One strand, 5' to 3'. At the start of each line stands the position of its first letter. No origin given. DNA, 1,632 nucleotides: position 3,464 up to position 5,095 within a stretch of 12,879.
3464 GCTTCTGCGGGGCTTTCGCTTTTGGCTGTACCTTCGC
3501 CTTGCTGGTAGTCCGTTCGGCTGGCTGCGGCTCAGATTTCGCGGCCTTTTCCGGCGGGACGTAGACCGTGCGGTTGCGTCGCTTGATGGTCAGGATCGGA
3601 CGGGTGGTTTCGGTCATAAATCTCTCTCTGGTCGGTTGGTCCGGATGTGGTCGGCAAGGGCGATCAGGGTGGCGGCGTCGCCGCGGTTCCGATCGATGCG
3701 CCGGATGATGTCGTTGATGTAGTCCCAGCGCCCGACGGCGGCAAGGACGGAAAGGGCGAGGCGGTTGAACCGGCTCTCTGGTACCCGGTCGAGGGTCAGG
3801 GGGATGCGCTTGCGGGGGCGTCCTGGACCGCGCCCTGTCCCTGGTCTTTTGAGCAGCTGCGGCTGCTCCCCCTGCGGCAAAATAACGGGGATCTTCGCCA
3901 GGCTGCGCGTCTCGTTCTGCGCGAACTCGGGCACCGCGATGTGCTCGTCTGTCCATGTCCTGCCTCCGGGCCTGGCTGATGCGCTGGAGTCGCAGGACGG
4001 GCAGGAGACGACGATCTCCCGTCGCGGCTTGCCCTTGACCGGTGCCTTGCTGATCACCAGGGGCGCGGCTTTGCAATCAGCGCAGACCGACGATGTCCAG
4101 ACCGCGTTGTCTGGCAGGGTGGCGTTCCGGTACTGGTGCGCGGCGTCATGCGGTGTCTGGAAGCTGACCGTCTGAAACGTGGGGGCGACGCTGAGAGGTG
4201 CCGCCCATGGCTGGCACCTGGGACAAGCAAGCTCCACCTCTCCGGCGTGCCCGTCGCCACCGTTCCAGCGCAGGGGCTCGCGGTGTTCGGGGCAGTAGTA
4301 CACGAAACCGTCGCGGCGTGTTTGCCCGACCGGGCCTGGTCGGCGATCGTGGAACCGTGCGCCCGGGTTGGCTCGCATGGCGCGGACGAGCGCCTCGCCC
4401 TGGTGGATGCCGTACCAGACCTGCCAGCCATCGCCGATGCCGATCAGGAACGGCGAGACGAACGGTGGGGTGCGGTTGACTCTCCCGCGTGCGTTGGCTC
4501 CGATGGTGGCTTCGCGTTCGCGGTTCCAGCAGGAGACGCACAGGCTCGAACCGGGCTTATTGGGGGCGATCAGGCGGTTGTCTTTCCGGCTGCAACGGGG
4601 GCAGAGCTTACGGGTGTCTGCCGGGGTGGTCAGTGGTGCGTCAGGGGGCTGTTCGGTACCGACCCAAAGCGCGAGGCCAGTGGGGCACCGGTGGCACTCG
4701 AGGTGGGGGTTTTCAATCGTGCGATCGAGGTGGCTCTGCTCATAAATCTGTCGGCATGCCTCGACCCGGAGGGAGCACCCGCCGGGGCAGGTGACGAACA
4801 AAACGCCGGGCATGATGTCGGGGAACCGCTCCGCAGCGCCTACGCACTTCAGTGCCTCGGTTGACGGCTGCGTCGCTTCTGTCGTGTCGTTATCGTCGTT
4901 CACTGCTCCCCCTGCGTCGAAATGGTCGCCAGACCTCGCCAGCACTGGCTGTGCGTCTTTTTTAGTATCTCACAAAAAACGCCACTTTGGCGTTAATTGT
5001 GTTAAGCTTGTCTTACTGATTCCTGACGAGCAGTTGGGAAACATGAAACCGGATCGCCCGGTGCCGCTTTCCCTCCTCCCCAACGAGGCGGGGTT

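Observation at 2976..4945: Translationally coupled zinc-ribbon protein and FinO/ProQ-like RNA chaperone operon, with a candidate terminator-ended RNA nearby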

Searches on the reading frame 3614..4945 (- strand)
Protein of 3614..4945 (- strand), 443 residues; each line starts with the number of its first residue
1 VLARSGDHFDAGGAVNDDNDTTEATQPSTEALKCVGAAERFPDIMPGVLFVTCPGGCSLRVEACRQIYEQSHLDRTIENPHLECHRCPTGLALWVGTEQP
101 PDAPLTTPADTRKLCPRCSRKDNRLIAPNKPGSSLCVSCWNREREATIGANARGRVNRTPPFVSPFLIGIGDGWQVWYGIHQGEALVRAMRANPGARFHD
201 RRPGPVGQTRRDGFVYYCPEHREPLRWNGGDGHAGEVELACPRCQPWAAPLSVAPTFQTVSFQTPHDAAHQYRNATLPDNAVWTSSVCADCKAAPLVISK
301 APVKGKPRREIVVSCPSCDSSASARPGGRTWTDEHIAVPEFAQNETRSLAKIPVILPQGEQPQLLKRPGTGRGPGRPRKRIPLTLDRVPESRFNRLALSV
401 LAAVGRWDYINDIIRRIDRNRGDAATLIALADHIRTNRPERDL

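Call 3: search_protein_families(library=pfam, proteins=[window:3614-4945:-], max_evalue=0.01)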
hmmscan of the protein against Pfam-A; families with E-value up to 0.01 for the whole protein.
window:3614-4945:- (443 aa): 0 families

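Call 11: find_homologous_proteins(query=window:3617-4945:-, max_evalue=0.001)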
Query window:3617-4945:- (443 aa): 15 proteins with E <= 0.001 among 8000 candidates.
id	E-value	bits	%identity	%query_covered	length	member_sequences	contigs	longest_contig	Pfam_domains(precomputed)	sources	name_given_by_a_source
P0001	1.6e-264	896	89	97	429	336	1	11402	-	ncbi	ncbi:TPA: hypothetical protein ACF98W_004576 [Salmonella enterica subsp. enterica serovar Newport]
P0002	9.5e-262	887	89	97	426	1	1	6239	-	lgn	-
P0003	3.4e-248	842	83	97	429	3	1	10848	-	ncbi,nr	ncbi:TPA: hypothetical protein NU447_004525 [Escherichia coli]|nr:hypothetical protein [Escherichia 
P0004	3.2e-244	829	84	95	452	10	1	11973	-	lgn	-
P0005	2.1e-241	820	82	97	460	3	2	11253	-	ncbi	ncbi:TPA: hypothetical protein ACF2WX_004326 [Escherichia coli]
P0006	2.0e-231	787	79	97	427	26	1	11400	-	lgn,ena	-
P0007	4.8e-224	762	76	97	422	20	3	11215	-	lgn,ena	-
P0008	9.0e-218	742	76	97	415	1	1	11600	-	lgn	-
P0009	1.3e-217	741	76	97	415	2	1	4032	-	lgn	-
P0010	1.7e-217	741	76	97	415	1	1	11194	-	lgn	-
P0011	6.3e-217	739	76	97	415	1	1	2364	-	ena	-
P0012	5.1e-199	680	71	97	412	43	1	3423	-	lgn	-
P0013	1.6e-198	678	95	68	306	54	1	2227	-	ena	-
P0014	1.1e-197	675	93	70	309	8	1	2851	-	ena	-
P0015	1.1e-22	98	32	66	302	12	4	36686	-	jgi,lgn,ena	-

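Call 15: find_encoding_contigs(protein=P0015, flank=10000, max_places=6)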
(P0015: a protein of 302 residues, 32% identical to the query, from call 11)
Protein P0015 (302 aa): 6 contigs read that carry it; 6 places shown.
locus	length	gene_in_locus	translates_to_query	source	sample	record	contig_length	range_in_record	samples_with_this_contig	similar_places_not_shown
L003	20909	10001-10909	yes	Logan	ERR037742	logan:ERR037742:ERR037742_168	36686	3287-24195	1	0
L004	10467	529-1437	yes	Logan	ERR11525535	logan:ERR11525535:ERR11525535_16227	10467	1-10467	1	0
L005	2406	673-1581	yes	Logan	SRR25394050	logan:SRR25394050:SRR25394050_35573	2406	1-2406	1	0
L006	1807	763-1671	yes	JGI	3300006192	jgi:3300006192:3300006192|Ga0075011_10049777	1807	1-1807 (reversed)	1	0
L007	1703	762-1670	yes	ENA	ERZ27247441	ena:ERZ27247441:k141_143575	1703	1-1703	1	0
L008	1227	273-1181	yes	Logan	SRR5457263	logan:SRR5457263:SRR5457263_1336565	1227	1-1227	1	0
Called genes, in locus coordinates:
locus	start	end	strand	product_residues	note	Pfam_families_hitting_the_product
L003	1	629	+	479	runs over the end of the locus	PF00224:PK, PF02887:PK_C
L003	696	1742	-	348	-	PF25917:BSH_RND (weak), PF25973:BSH_CzcB, PF25989:YknX_C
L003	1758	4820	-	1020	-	PF00873:ACR_tran, PF03176:MMPL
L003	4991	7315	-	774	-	PF02771:Acyl-CoA_dh_N, PF02770:Acyl-CoA_dh_M, PF00441:Acyl-CoA_dh_1, PF09317:ACDH_C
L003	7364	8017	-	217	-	PF00440:TetR_N, PF17939:TetR_C_30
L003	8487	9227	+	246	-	PF02811:PHP (weak)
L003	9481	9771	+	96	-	-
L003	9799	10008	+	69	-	-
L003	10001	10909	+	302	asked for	-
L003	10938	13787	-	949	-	PF01464:SLT (weak)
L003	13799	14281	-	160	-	-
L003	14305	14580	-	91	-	PF18932:DUF5681 (weak)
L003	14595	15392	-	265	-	-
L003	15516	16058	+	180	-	-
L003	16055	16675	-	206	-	PF00239:Resolvase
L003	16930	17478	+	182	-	-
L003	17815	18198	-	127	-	-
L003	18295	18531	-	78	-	-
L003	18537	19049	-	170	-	-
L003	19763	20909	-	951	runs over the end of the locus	PF13362:Toprim_3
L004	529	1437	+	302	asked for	-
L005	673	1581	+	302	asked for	-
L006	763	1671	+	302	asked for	-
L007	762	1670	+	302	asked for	-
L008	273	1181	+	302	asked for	-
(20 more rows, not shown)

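Call 26: search_protein_representatives(alignment_id=A1)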
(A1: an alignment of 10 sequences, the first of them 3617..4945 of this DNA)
Query: 10 sequences, 422 profile positions. Proteins with E-value up to 0.001 (for the whole library): 534; up to 1e-10: 97; up to 1e-30: 5. The best 150 are listed.
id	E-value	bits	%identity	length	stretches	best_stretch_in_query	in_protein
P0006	2.2e-254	860.0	-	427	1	1-422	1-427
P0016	2.7e-71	256.9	-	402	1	12-414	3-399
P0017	2.1e-69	250.7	-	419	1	14-414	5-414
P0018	8.6e-64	232.2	-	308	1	8-305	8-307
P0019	1.8e-35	138.8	-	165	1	145-306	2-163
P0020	1.7e-28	115.9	-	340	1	35-316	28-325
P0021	1.8e-28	115.8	-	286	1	20-306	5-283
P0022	9.5e-28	113.4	-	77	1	364-422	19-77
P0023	2.6e-27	112.0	-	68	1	315-387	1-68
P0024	1.3e-26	109.7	-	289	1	26-310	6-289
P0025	7.5e-26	107.2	-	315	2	21-206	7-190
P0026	3.8e-24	101.6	-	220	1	19-204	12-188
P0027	2.1e-23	99.1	-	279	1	27-223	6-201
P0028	3.5e-23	98.4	-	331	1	26-318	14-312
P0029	8.2e-23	97.2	-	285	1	27-305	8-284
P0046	1.9e-16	76.2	-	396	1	27-151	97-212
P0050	4.1e-15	71.8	-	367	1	23-202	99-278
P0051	4.4e-15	71.7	-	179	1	27-179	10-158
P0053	5.4e-15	71.4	-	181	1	27-184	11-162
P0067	1.5e-12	63.4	-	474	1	28-202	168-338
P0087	1.9e-11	59.7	-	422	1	26-258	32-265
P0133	4.6e-10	55.2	-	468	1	28-177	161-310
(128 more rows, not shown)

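Call 27: predict_structure(alignment_id=A1)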
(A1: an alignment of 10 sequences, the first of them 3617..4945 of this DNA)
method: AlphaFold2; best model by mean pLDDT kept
length: 443 residues; sequences in the alignment: 10
mean_pLDDT: 44.4   pTM: 0.30
mean pLDDT of the five models: 44.4, 43.9, 41.0, 40.9, 35.2
residues with pLDDT >= 90: 0; 70-90: 14; 50-70: 134; < 50: 295
segments of 3 or more residues with pLDDT < 50: 1-115, 117-121, 128-133, 144-147, 154-165, 171-173, 179-181, 193-215, 229-237, 247-261, 278-285, 327-396, 398-405, 438-443
pLDDT, mean of each block of 10 residues (from residue 1): 30 26 38 38 30 30 43 44 38 32 33 46 51 53 50 43 44 50 53 46 34 47 53 45 54 39 63 55 51 61 61 74 61 27 24 24 33 31 27 48 52 63 58 53 29
secondary structure, 60 per line:
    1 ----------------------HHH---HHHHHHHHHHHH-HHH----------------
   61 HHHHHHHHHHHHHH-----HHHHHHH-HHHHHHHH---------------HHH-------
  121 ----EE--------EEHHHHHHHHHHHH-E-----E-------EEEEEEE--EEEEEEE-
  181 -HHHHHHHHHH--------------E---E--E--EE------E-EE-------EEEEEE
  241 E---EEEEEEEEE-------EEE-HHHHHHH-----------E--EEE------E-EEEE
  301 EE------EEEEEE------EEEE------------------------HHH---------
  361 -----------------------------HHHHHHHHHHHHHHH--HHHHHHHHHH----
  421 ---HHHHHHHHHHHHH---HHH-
elements in order: H29-40 H61-74 H80-86 H88-95 H137-148 E164-170 E173-179 H182-191 E235-241 E245-253 E261-263 H265-271 E286-288 E297-302 E309-314 E321-324 H390-404 H407-416 H424-436

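Call 28: search_protein_families(library=pfam, proteins=[P0016, P0017, P0018, P0020, P0024, P0046, P0050, P0067, P0087, P0133], max_evalue=0.01)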
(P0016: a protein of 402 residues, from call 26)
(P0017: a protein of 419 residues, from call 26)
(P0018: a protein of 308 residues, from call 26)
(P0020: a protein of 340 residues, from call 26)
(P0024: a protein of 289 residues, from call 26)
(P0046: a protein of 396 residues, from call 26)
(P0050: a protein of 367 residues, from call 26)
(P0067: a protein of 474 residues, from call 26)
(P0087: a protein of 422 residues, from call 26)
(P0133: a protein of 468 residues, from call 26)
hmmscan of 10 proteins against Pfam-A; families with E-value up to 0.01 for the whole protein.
P0016 (402 aa): 0 families

P0017 (419 aa): 0 families

P0018 (308 aa): 0 families

P0020 (340 aa): 0 families

P0024 (289 aa): 0 families

P0046 (396 aa): 0 families

P0050 (367 aa): 0 families

P0067 (474 aa): 1 family
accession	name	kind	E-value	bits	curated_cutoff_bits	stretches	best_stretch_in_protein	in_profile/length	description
PF12802.13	MarR_2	-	0.001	19.6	27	1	12-51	8-48/61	MarR family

P0087 (422 aa): 1 family
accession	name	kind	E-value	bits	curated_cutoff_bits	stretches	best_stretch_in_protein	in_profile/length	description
PF20552.4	HTH_62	-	0.0014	19.1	27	1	344-393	22-71/72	Recombinase-like helix-turn-helix domain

P0133 (468 aa): 0 families

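Call 29: search_protein_families(library=phrogs, proteins=[window:3617-4903:-, P0016, P0018, P0024, P0051, P0053, P0046, P0067, P0133], max_evalue=0.01)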
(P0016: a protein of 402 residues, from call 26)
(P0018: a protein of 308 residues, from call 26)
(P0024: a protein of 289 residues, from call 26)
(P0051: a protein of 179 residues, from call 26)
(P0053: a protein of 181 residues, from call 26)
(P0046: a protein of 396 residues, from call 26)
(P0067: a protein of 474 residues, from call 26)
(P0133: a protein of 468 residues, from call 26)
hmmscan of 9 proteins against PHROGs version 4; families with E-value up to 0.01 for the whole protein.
window:3617-4903:- (429 aa): 0 families

P0016 (402 aa): 0 families

P0018 (308 aa): 0 families

P0024 (289 aa): 0 families

P0051 (179 aa): 0 families

P0053 (181 aa): 0 families

P0046 (396 aa): 0 families

P0067 (474 aa): 0 families

P0133 (468 aa): 1 family
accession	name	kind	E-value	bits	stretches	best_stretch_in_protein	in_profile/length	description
phrog_16568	-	moron, auxiliary metabolic gene and host takeover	0.0075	17.4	0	9-44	75-110/129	Ren-like exclusion protein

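Call 31: find_encoding_contigs(protein=P0016, flank=8000, max_places=4)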
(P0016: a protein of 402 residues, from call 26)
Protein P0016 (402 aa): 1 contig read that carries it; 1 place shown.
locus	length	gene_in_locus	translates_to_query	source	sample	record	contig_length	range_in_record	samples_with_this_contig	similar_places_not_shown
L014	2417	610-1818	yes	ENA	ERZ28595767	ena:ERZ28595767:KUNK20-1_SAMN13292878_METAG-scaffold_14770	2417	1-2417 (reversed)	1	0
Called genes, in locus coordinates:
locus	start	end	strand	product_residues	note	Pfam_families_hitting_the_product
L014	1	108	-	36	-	?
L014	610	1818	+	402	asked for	-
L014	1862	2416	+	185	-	?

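Call 32: find_encoding_contigs(protein=P0017, flank=8000, max_places=4)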
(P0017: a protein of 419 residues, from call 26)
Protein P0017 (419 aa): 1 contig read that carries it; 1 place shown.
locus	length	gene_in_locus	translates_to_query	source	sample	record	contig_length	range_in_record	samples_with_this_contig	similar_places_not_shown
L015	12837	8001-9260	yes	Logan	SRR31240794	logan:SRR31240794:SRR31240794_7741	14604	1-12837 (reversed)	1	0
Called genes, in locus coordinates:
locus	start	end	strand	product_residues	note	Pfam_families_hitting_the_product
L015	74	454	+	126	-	-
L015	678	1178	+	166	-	PF13384:HTH_23 (faint)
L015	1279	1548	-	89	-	-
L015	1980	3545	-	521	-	-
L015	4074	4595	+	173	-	PF01402:RHH_1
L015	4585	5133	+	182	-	PF27200:YjaZ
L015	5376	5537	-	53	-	-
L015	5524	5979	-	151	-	-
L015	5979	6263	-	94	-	-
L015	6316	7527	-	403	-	-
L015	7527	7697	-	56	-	-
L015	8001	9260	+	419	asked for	-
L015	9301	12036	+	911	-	-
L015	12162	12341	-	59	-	-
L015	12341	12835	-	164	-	?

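Call 33: search_protein_families(library=pfam, proteins=[L014:1862-2416:+, L015:9301-12036:+, L015:6316-7527:-, L015:1980-3545:-, L003:9481-9771:+, L003:9799-10008:+], max_evalue=0.05)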
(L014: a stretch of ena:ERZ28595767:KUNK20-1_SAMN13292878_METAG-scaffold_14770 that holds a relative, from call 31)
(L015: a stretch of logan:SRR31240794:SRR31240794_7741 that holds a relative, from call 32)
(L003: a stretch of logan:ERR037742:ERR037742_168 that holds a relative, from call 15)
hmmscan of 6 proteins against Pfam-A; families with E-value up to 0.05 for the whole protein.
L014:1862-2416:+ (185 aa): 2 families
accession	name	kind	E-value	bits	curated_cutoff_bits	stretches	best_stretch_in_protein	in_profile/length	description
PF09351.15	DUF1993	-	0.00079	19.9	23.4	1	12-65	45-97/161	Domain of unknown function (DUF1993)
PF06008.19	Laminin_I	-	0.048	13.8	34.6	0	13-65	84-132/259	Laminin Domain I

L015:9301-12036:+ (911 aa): 0 families

L015:6316-7527:- (403 aa): 0 families

L015:1980-3545:- (521 aa): 0 families

L003:9481-9771:+ (96 aa): 0 families

L003:9799-10008:+ (69 aa): 1 family
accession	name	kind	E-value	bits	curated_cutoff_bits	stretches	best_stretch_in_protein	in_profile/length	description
PF01402.27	RHH_1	-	0.026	14.9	20.5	1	23-52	1-30/39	Ribbon-helix-helix protein, copG family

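Call 39: search_protein_families(library=ncbifam, proteins=[window:3617-4903:-], max_evalue=0.01)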
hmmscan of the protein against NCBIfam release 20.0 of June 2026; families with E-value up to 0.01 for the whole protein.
window:3617-4903:- (429 aa): 0 families

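Call 45: find_encoding_contigs(protein=P0024, flank=8000, max_places=3)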
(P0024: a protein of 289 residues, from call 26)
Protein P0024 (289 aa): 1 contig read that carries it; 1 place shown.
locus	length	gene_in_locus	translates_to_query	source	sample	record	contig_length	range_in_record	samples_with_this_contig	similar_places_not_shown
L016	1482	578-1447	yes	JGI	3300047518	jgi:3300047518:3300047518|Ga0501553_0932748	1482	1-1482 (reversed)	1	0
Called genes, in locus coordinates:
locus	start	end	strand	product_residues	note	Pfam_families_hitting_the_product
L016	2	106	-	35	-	?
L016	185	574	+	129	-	PF10723:RepB-RCR_reg (weak)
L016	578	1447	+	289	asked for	-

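Call 46: find_encoding_contigs(protein=P0053, flank=8000, max_places=3)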
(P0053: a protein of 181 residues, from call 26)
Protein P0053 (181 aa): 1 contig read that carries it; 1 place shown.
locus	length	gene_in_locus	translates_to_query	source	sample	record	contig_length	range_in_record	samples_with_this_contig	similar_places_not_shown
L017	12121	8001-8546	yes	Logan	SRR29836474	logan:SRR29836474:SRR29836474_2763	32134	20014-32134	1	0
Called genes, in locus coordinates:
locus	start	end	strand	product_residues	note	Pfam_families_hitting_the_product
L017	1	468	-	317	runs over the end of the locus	-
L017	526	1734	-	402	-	-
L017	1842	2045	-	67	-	-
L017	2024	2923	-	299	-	PF06319:MmcB-like (weak)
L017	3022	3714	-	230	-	-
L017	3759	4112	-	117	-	-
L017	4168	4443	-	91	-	PF25199:nSTAND_NTPase5 (weak)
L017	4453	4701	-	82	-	-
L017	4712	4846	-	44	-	-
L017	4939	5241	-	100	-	-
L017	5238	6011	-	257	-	-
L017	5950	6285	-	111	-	-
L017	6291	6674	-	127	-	-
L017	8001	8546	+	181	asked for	-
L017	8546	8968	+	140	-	-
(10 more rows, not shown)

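Call 47: find_encoding_contigs(protein=P0046, flank=8000, max_places=3)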
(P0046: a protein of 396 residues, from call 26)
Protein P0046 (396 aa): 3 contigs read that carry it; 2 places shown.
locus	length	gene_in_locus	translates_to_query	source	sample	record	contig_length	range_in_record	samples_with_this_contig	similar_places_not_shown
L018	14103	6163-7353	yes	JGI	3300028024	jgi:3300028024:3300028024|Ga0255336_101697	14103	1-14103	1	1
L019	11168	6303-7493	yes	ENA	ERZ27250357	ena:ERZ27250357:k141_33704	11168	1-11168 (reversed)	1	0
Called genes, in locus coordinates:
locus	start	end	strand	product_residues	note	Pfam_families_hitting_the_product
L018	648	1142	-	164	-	-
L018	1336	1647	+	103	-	-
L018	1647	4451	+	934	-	PF01464:SLT, PF18896:SLT_3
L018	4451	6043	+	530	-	-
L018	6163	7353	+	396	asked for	-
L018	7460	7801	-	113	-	-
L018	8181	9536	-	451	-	PF07693:KAP_NTPase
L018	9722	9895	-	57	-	-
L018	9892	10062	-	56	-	-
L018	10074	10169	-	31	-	-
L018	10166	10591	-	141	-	PF01381:HTH_3 (weak)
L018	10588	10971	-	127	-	PF09907:HigB_toxin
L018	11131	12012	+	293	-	-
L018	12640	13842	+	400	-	PF13356:Arm-DNA-bind_3, PF14659:Phage_int_SAM_3, PF00589:Phage_integrase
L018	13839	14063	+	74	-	PF17761:DUF1016_N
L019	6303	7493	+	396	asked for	-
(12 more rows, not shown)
